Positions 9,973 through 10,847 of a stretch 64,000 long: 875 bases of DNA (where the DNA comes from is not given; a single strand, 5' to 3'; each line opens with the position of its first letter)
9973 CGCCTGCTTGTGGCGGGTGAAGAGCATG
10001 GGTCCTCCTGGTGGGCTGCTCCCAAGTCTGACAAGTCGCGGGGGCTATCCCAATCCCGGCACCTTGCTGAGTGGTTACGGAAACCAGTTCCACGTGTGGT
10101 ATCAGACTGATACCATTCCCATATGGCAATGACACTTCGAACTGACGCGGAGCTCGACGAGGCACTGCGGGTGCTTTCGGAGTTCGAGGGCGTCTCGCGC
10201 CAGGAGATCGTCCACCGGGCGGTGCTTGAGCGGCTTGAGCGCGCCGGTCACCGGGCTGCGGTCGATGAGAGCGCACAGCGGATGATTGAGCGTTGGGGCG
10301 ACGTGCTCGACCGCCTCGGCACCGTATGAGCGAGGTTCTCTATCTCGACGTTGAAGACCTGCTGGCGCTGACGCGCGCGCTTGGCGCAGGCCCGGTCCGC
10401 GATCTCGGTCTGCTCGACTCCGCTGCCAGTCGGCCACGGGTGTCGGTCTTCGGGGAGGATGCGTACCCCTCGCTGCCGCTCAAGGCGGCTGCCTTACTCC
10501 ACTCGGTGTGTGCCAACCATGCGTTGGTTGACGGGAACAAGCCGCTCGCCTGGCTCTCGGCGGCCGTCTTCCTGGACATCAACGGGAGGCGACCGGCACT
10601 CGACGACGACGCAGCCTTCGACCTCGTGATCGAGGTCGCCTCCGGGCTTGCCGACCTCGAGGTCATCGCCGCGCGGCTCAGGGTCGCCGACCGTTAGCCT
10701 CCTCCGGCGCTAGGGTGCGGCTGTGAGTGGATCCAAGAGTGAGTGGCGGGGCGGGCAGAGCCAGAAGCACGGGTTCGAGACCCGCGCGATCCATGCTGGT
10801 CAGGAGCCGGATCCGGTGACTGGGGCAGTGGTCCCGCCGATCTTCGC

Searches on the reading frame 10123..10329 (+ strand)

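Call 9: search_protein_families(library=pfam, proteins=[window:10123-10329:+], max_evalue=0.01)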
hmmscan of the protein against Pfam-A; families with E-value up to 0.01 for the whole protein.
window:10123-10329:+ (68 aa): 3 families
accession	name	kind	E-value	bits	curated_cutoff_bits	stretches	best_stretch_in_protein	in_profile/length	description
PF07704.17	PSK_trans_fac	-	1e-05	26.8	28.3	1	8-60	7-61/82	Rv0623-like transcription factor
PF01402.27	RHH_1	-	0.00063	20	20.5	1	5-40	4-39/39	Ribbon-helix-helix protein, copG family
PF19807.5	DUF6290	-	0.0015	19.1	27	1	1-49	1-50/72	Family of unknown function (DUF6290)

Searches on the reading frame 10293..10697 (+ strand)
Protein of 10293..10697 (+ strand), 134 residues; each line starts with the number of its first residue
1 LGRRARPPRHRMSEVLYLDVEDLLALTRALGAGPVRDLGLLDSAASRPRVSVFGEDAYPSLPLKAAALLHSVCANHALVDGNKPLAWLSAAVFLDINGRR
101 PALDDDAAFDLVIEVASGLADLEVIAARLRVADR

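Call 9: search_protein_families(library=pfam, proteins=[window:10293-10697:+], max_evalue=0.01)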
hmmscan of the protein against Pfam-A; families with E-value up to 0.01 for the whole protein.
window:10293-10697:+ (134 aa): 1 family
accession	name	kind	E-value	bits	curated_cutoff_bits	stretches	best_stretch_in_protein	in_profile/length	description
PF02661.23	Fic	-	2.8e-11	44.5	24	1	17-94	1-93/93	Fic/DOC family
